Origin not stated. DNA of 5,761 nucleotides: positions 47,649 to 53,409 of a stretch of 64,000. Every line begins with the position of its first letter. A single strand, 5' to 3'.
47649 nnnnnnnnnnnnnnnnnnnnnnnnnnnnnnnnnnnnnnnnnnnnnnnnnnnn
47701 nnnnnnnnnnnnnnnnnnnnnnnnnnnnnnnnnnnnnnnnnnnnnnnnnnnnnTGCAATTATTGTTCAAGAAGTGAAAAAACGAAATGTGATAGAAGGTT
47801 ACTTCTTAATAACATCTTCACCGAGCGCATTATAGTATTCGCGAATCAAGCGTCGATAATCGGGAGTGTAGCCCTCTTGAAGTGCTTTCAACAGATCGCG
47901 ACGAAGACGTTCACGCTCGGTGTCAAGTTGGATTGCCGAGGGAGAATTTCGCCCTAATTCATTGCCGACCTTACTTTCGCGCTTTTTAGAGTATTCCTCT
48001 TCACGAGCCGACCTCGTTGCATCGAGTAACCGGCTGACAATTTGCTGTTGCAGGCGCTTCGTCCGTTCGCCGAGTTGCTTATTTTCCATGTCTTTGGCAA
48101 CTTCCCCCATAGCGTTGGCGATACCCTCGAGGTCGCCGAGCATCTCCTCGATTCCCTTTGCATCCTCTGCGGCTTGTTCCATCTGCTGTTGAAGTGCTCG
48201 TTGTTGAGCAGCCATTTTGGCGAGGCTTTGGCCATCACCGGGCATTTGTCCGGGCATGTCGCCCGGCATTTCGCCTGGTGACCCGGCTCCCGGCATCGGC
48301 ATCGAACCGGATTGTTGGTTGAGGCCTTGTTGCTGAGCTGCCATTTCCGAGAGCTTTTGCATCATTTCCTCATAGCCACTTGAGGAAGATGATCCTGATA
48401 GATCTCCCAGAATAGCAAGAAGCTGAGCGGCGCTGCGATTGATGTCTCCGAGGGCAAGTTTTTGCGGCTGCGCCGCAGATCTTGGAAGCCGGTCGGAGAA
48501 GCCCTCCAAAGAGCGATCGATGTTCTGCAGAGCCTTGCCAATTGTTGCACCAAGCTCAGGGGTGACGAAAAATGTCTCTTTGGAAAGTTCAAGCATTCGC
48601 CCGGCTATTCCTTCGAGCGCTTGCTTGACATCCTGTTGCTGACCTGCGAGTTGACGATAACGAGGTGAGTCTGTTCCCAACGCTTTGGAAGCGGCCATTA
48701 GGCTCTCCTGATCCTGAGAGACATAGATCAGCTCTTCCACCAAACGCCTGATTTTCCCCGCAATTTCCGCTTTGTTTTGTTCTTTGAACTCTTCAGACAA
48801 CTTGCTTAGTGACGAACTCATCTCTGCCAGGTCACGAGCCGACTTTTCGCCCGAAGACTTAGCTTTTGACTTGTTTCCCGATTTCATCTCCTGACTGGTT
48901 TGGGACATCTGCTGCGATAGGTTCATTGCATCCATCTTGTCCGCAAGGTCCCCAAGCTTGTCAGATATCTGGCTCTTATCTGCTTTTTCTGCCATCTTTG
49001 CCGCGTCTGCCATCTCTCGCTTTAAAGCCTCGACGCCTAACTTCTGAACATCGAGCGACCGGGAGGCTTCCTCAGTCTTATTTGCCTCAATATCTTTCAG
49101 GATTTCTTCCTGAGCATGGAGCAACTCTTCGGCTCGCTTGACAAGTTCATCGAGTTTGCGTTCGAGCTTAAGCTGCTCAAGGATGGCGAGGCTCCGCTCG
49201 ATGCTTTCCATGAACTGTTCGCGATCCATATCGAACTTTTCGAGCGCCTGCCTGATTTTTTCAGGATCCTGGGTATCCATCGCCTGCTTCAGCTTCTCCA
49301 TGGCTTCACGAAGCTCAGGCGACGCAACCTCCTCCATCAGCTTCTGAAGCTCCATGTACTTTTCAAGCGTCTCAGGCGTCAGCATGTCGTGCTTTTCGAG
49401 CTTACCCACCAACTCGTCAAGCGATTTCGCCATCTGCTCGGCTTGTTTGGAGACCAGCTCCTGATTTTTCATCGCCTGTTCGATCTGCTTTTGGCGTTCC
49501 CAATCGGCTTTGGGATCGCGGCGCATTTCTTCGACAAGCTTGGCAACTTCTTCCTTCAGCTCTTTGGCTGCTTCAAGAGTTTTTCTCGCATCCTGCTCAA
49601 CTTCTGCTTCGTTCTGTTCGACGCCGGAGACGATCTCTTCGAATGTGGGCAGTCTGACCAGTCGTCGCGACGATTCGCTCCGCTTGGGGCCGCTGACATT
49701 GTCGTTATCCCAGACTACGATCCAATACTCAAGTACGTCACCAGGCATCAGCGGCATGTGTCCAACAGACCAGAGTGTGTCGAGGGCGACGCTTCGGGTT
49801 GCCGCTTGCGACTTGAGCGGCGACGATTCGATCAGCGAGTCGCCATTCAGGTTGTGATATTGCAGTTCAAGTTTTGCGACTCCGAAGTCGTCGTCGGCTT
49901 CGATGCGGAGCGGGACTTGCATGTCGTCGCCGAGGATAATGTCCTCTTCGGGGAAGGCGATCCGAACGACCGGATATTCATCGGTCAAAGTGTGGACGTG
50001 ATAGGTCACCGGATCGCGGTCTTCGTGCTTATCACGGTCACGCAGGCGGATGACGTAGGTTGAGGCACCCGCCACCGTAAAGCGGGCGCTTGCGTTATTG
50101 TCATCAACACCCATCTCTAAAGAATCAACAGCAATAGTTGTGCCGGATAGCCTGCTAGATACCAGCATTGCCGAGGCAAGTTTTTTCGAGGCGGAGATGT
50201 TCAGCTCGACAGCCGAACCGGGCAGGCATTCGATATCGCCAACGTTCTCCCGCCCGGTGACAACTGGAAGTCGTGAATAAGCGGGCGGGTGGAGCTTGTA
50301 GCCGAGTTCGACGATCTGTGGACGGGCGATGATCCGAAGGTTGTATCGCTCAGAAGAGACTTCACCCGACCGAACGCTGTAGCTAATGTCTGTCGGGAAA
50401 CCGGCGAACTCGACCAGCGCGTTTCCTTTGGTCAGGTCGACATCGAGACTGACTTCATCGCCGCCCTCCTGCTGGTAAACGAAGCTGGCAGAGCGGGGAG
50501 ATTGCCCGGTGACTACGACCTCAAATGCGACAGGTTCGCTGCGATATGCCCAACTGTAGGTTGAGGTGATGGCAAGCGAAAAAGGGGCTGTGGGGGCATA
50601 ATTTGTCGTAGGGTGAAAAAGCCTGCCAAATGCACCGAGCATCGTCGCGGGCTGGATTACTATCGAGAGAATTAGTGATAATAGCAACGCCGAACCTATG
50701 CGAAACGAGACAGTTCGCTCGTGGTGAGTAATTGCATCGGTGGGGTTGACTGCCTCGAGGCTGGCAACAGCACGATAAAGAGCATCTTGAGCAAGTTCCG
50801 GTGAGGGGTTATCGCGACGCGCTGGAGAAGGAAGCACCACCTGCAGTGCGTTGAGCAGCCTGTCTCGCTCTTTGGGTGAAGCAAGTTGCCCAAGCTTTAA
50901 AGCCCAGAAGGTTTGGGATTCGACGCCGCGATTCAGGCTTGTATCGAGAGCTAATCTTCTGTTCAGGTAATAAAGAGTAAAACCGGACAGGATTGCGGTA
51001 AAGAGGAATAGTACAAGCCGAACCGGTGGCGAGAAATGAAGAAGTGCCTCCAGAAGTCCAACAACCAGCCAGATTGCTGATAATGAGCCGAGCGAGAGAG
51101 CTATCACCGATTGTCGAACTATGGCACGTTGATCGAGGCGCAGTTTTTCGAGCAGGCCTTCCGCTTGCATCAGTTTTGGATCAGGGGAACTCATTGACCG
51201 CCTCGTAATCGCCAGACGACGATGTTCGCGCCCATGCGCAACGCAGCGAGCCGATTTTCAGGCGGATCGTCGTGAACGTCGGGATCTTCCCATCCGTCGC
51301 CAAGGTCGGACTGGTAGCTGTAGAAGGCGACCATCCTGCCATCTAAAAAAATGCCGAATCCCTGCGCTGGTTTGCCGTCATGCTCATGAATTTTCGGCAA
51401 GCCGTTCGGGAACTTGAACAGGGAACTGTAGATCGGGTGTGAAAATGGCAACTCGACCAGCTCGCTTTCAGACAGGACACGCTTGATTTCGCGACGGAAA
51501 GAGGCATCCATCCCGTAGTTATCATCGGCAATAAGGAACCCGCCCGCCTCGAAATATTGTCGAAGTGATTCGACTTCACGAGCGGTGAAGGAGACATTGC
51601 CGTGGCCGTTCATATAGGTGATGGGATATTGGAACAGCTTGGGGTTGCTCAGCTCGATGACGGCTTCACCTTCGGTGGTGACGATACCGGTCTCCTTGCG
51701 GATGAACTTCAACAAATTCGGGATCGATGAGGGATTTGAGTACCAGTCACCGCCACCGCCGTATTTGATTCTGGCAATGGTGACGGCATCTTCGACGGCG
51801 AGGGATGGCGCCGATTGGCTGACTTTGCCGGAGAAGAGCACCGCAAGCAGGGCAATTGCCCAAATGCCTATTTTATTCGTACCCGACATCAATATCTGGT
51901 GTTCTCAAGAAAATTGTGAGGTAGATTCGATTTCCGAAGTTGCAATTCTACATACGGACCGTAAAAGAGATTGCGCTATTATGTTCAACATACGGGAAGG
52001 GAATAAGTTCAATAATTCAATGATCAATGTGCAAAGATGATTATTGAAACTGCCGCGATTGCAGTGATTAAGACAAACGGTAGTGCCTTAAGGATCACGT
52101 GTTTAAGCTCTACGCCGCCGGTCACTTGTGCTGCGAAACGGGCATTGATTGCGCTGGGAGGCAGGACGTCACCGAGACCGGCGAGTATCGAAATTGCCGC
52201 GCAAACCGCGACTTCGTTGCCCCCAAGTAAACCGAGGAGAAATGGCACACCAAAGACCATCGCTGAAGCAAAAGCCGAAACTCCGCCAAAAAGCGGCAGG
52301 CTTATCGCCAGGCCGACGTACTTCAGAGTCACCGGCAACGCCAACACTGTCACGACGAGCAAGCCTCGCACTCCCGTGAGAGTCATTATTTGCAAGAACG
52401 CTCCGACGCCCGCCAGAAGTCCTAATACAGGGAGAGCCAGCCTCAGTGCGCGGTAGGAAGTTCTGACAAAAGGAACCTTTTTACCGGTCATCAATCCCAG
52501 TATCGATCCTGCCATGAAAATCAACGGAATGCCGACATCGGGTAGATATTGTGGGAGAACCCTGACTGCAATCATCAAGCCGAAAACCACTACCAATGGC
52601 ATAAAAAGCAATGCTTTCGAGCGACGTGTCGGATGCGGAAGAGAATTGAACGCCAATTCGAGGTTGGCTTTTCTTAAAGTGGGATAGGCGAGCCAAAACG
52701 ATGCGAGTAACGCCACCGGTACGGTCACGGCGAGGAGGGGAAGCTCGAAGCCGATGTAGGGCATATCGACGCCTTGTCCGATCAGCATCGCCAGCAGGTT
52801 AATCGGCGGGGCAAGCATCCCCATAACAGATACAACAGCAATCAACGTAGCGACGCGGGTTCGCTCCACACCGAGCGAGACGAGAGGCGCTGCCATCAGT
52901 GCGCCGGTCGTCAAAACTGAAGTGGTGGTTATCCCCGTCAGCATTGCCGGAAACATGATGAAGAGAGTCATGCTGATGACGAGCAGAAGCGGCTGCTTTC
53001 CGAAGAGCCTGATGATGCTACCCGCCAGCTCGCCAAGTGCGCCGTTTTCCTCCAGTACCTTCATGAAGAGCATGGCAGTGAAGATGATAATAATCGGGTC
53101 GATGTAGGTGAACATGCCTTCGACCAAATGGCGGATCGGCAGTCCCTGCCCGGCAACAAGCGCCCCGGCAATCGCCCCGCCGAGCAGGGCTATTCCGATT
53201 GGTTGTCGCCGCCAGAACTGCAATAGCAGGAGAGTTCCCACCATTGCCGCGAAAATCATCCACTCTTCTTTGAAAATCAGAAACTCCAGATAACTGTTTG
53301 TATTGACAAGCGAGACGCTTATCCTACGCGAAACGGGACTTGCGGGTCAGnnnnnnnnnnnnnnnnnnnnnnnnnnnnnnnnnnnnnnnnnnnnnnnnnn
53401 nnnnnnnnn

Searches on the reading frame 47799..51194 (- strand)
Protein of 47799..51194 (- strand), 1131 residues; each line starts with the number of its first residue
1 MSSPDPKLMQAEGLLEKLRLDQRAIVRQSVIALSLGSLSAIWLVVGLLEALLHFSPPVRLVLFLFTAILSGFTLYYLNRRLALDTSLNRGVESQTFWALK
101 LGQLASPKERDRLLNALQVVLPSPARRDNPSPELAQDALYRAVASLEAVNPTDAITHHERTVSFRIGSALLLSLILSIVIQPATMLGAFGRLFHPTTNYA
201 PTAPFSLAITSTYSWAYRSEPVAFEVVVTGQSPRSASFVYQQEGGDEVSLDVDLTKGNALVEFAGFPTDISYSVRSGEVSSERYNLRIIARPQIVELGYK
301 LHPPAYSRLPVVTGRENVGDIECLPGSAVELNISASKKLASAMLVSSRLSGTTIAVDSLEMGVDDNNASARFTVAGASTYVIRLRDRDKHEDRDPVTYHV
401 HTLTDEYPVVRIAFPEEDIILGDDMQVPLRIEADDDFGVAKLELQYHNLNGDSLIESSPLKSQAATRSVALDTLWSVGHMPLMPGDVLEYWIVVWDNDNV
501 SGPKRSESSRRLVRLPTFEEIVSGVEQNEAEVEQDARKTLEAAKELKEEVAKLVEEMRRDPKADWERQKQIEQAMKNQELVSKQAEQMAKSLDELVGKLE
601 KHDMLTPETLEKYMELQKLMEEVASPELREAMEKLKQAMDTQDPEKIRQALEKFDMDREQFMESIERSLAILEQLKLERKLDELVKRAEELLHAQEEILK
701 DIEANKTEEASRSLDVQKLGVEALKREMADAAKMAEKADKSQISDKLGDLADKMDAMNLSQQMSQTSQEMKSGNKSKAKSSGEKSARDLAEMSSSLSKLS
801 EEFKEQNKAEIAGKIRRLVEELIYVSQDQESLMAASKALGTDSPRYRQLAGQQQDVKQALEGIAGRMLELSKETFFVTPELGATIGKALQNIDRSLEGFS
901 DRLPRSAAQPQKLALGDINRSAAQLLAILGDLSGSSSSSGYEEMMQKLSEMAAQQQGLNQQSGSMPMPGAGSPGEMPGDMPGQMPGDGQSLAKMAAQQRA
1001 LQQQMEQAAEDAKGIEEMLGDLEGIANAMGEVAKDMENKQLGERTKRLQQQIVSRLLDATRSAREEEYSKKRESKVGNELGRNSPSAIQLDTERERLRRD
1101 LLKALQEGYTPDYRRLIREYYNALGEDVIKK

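Call 19: search_protein_families(library=pfam, proteins=[window:47799-51194:-], max_evalue=0.01)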
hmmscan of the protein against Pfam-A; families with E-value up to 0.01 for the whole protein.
window:47799-51194:- (1131 aa): 2 families
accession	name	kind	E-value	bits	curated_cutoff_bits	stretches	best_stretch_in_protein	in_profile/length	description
PF13779.11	DUF4175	-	1.2e-22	80.3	27.3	1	302-927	191-742/825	Domain of unknown function (DUF4175)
PF16550.10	RPN13_C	-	0.0024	18.4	39.3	1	593-660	37-97/112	UCH-binding domain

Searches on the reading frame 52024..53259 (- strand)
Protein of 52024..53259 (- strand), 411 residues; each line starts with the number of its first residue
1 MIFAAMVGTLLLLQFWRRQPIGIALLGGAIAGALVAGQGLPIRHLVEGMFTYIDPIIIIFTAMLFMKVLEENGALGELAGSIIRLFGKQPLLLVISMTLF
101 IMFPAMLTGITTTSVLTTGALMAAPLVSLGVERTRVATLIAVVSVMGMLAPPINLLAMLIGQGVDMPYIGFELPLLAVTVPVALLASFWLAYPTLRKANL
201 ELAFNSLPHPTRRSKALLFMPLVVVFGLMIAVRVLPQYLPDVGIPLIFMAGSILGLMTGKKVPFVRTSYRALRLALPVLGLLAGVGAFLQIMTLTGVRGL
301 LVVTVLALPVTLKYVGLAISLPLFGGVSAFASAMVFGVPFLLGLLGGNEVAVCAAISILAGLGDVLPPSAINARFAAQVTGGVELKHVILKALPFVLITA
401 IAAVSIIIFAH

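Call 19: search_protein_families(library=pfam, proteins=[window:52024-53259:-], max_evalue=0.01)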
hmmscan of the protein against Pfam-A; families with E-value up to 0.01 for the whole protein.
window:52024-53259:- (411 aa): 2 families
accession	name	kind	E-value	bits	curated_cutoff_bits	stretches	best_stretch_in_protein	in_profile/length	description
PF06808.19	DctM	-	1.3e-06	27.9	23.8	1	11-409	5-410/413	Tripartite ATP-independent periplasmic transporter, DctM component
PF03600.22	CitMHS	-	0.00011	21.9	31.9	1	21-341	9-307/336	Citrate transporter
